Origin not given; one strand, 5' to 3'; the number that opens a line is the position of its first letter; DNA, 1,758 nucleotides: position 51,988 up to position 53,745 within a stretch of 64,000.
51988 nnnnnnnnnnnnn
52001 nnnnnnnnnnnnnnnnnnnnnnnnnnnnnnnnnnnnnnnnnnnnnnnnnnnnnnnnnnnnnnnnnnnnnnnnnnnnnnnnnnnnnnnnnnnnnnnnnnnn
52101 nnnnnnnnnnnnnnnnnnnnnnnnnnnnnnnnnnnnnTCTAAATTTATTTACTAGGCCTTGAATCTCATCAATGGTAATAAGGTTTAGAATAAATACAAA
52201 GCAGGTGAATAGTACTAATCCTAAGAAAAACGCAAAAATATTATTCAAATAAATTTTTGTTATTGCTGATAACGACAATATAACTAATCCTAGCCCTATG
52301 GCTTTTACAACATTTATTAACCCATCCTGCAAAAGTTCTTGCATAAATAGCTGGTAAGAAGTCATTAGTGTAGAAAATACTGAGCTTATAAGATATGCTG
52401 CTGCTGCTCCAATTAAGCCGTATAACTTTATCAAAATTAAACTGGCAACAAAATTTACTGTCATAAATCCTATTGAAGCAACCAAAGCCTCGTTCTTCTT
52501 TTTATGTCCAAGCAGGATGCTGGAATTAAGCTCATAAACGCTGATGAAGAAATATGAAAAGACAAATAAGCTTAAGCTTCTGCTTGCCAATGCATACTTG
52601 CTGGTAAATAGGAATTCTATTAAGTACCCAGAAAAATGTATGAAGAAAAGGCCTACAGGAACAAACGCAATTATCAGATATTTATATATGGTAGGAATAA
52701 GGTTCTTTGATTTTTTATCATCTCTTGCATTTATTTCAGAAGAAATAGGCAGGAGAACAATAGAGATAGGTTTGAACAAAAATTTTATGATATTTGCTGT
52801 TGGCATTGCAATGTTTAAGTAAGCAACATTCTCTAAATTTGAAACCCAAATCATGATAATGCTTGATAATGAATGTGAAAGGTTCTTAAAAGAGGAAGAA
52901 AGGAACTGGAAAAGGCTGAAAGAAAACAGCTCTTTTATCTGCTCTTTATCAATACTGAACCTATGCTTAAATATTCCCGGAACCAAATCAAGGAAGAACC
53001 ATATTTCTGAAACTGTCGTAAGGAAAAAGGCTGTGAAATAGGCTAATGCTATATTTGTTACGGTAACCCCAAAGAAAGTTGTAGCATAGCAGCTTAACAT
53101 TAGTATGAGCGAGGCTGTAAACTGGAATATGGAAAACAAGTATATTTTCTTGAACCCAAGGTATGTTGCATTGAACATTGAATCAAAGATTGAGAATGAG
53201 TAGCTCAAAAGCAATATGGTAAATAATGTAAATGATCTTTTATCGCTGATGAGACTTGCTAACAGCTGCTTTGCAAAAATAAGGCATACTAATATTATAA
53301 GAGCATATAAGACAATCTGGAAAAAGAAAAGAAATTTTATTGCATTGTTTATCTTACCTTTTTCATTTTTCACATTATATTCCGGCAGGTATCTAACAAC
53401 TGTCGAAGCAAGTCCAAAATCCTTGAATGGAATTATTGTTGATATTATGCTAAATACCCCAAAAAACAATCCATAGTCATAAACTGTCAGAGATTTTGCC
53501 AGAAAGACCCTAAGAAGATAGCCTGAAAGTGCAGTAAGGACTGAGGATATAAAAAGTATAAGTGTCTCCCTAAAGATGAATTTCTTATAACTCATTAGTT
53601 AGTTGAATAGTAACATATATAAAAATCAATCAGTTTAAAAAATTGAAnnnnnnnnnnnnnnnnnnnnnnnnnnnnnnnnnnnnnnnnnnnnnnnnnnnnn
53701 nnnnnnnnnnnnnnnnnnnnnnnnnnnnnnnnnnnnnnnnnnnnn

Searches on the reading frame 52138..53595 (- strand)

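Call 15: search_protein_families(library=pfam, proteins=[window:52138-53595:-], max_evalue=0.00001)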
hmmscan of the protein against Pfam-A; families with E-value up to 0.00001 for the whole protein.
window:52138-53595:- (486 aa): 3 families
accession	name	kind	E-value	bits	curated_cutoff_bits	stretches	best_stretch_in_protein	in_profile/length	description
PF01943.22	Polysacc_synt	-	7.7e-19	68.6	28.2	1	9-288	3-273/274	Polysaccharide biosynthesis protein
PF13440.11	Polysacc_synt_3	-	3.5e-15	56.5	23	1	32-335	2-289/293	Polysaccharide biosynthesis protein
PF03023.19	MurJ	-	1.1e-07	31.3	27.4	1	69-464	37-448/451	Lipid II flippase MurJ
